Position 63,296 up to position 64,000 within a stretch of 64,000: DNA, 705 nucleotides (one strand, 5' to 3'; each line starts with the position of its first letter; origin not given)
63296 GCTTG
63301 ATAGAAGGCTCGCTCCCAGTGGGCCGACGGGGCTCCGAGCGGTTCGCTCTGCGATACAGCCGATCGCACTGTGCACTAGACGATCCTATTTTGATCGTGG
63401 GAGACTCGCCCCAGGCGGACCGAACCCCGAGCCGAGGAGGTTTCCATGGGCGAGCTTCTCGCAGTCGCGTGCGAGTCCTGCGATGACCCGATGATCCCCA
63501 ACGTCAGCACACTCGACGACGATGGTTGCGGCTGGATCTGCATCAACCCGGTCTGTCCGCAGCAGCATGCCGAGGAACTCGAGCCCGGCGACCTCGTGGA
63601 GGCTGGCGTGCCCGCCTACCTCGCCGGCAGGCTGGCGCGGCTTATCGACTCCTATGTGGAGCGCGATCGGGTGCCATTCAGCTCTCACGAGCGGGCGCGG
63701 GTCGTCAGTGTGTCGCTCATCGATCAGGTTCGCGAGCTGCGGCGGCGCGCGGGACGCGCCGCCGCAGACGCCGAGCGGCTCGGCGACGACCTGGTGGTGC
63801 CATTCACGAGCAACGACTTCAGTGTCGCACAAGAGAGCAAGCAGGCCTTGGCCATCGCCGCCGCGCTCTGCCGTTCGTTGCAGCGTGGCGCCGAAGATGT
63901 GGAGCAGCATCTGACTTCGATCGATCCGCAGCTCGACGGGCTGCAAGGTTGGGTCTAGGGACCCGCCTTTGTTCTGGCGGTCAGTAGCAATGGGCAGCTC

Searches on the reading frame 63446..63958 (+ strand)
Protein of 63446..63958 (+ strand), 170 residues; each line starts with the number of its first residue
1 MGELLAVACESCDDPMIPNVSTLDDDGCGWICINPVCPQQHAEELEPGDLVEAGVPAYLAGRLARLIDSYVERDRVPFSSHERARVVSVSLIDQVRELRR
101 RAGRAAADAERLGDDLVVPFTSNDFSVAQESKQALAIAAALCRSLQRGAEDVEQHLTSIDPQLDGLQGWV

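Call 3: search_protein_families(library=pfam, proteins=[window:63446-63958:+], max_evalue=0.01)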
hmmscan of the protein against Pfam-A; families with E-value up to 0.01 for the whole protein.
window:63446-63958:+ (170 aa): 0 families

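Call 4: search_protein_families(library=padloc, proteins=[window:63446-63958:+], max_evalue=0.01)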
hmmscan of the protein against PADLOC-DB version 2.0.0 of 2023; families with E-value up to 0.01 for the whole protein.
window:63446-63958:+ (170 aa): 0 families

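Call 39: search_protein_families(library=padloc, proteins=[window:63446-63958:+], max_evalue=10)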
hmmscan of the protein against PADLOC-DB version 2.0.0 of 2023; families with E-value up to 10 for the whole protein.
window:63446-63958:+ (170 aa): 0 families

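Call 40: search_protein_families(library=ncbifam, proteins=[window:63446-63958:+], max_evalue=0.1)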
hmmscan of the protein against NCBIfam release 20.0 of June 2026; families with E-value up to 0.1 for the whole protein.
window:63446-63958:+ (170 aa): 0 families

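Call 50: find_related_loci(query=window:63446-63958:+, collection=genome_contigs, flank=5000)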
Query window:63446-63958:+ (170 aa) in genome_contigs; peptide patterns used: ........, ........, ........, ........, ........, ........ (x = any residue, [..] = any of these).
316 stretches matched a pattern, but none encodes a relative of the query by tblastn (E <= 1e-3).

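Call 53: find_related_loci(query=A2, collection=genome_contigs, flank=4000)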
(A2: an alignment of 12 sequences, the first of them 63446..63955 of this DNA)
Query A2 (170 aa) in genome_contigs; peptide patterns used: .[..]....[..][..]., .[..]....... (x = any residue, [..] = any of these).
36 stretches matched a pattern; 32 encode a relative of the query (tblastn E <= 1e-3); 30 distinct loci.
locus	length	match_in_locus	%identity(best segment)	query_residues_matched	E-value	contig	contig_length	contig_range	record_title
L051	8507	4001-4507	54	1-169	6e-53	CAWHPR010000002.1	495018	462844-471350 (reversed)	MAG: uncultured Thermoleophilia bacterium isolate MFD04716.bin.3.19 genome assembly, contig: contig_14947, whole genome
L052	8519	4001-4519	55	1-166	2e-52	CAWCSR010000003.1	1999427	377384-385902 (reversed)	MAG: uncultured Thermoleophilia bacterium isolate MFD04428.bin.2.40 genome assembly, contig: contig_23250, whole genome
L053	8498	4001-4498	55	1-166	5e-51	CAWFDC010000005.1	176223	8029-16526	MAG: uncultured Thermoleophilia bacterium isolate MFD04716.bin.2.196 genome assembly, contig: contig_38819, whole genome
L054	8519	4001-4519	53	1-166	3e-49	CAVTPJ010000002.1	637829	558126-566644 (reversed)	MAG: uncultured Thermoleophilia bacterium isolate MFD00905.bin.2.53 genome assembly, contig: contig_1962, whole genome s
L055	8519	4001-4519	53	1-166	6e-49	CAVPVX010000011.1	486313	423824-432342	MAG: uncultured Actinomycetes bacterium isolate MFD09964.bin.1.366 genome assembly, contig: contig_9089, whole genome sh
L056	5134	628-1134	50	1-169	7e-48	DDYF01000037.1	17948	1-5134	MAG TPA_asm: Thermoleophilia bacterium UBA2241 UBA2241_contig_10707, whole genome shotgun sequence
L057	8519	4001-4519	50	1-166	3e-47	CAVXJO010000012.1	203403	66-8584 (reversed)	MAG: uncultured Thermoleophilia bacterium isolate MFD05684.bin.1.282 genome assembly, contig: contig_69403, whole genome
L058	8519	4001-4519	53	1-166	8e-47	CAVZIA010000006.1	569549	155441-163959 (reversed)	MAG: uncultured Thermoleophilia bacterium isolate MFD02416.bin.2.102 genome assembly, contig: contig_18861, whole genome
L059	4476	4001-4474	55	1-151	2e-45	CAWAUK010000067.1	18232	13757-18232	MAG: uncultured Thermoleophilia bacterium isolate MFD02134.bin.3.466 genome assembly, contig: contig_81036, whole genome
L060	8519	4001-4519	49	1-166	1e-44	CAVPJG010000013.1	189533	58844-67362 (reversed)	MAG: uncultured Thermoleophilia bacterium isolate MFD00032.bin.2.164 genome assembly, contig: contig_75392, whole genome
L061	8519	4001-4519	52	1-169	1e-44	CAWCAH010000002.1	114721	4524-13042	MAG: uncultured Thermoleophilia bacterium isolate MFD03899.bin.2.132 genome assembly, contig: contig_11881, whole genome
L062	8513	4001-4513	49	1-165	3e-44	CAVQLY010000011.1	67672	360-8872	MAG: uncultured Thermoleophilia bacterium isolate MFD02979.bin.3.261 genome assembly, contig: contig_33719, whole genome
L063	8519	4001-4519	54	1-166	2e-43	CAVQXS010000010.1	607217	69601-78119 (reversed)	MAG: uncultured Thermoleophilia bacterium isolate MFD05942.bin.2.81 genome assembly, contig: contig_4561, whole genome s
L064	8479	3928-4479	51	1-166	3e-42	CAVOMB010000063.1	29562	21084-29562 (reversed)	MAG: uncultured Thermoleophilia bacterium isolate MFD10097.bin.2.18 genome assembly, contig: contig_2163, whole genome s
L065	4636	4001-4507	51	1-169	1e-41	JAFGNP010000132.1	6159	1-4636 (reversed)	MAG: Coriobacteriia bacterium isolate Zod_Metabat.552 k87_13725828, whole genome shotgun sequence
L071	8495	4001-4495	44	1-169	4e-33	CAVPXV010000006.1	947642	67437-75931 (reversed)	MAG: uncultured Thermoleophilia bacterium isolate MFD01872.bin.1.273 genome assembly, contig: contig_38274, whole genome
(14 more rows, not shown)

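Call 81: predict_structure(alignment_id=A4)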
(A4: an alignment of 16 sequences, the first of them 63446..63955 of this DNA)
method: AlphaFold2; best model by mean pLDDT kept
length: 170 residues; sequences in the alignment: 16
mean_pLDDT: 80.4   pTM: 0.53
mean pLDDT of the five models: 80.4, 76.6, 75.9, 75.9, 75.4
residues with pLDDT >= 90: 61; 70-90: 71; 50-70: 33; < 50: 5
segments of 3 or more residues with pLDDT < 50: 1-3
pLDDT, mean of each block of 10 residues (from residue 1): 62 77 66 72 75 80 75 61 81 94 98 93 93 98 97 88 58
secondary structure, 60 per line:
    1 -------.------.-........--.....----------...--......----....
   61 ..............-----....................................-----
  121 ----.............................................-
elements in order: E17-24 E27-31 H47-52 H57-74 H80-115 H125-169

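Call 86: fold_search(model_id=the predicted structure, library=pdb)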
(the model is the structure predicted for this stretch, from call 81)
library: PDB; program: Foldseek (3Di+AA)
matches with E <= 10: 189; with E <= 0.001: 0
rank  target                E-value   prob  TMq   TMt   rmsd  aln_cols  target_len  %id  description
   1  7o3w_A                8.8e-01  0.44  0.33  0.27  13.6       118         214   13  Structural basis for VIPP1 oligomerization and maintenance of thylakoid membrane integrity (released 2021-06-30)
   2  7aam_B                1.2e+00  0.51  0.35  0.23  12.9       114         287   12  Crystal structure of the F-BAR domain of PSTIPIP1 bound to the CTH domain of the phosphatase LYP (released 2022-02-23)
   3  7aal_A                1.2e+00  0.47  0.35  0.23  12.6       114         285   12  Crystal structure of the F-BAR domain of PSTIPIP1, G258A mutant (released 2022-02-23)
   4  9a72_A                1.4e+00  0.44  0.32  0.22   9.1       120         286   13  Integrative model of YFMS-CHEW by crosslinking MS and deep learning (released 2024-09-18)
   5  7o3x_A                1.4e+00  0.33  0.33  0.28  13.6       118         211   13  Structural basis for VIPP1 oligomerization and maintenance of thylakoid membrane integrity (released 2021-06-30)
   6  9cfs_A                1.5e+00  0.95  0.42  0.80   2.7        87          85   13  Structure of a 150% lengthened variant of the E. coli ROP protein (released 2025-07-02)
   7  8s1u_H                1.5e+00  0.16  0.23  0.08  11.0       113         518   13  YlmH bound to stalled 50S subunits with RqcH and PtRNA (released 2024-06-12)
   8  6rxt_UK               1.6e+00  0.18  0.19  0.15  12.5        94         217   17  Cryo-EM structure of the 90S pre-ribosome (Kre33-Noc4) from Chaetomium thermophilum, state A (released 2019-08-14)
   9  4ovu_B                1.9e+00  0.41  0.34  0.24   5.7        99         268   12  Crystal Structure of p110alpha in complex with niSH2 of p85alpha (released 2014-09-03)
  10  7aam_A                1.9e+00  0.35  0.35  0.23  12.6       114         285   12  Crystal structure of the F-BAR domain of PSTIPIP1 bound to the CTH domain of the phosphatase LYP (released 2022-02-23)
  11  4w4k_C                2.2e+00  0.23  0.20  0.43   7.4        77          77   17  Crystal structure of a PE25-PPE41 heterodimer from a type VII secretion system of M. tuberculosis (released 2014-10-01)
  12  6s1k_E                2.2e+00  0.21  0.26  0.42  11.3       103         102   16  E. coli Core Signaling Unit, carrying QQQQ receptor mutation (released 2020-01-22)
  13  8qbr                  2.2e+00  0.12  0.25  0.20  15.3       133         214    9  Cryo-EM structure of Vipp1 helical filament with lattice 1 (Vipp1_L1) (released 2024-09-18)
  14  5n6x_B                2.3e+00  0.57  0.33  0.16   6.0        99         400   14  Crystal structure of the Legionella effector WipA (released 2017-04-19)
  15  7zqy_B                2.3e+00  0.14  0.24  0.23  17.0       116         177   16  Chaetomium thermophilum Rad50 Zn hook (released 2022-12-28)
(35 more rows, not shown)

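Call 93: search_protein_families(library=padloc, proteins=[L071:4463-5176:+], max_evalue=0.01)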
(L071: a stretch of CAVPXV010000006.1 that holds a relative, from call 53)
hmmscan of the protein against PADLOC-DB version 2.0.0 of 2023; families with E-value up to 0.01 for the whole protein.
L071:4463-5176:+ (238 aa): 1 family
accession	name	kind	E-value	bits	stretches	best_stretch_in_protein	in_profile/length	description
PDLC04163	HEC-09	-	1.1e-34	117.9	1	43-235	2-185/203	-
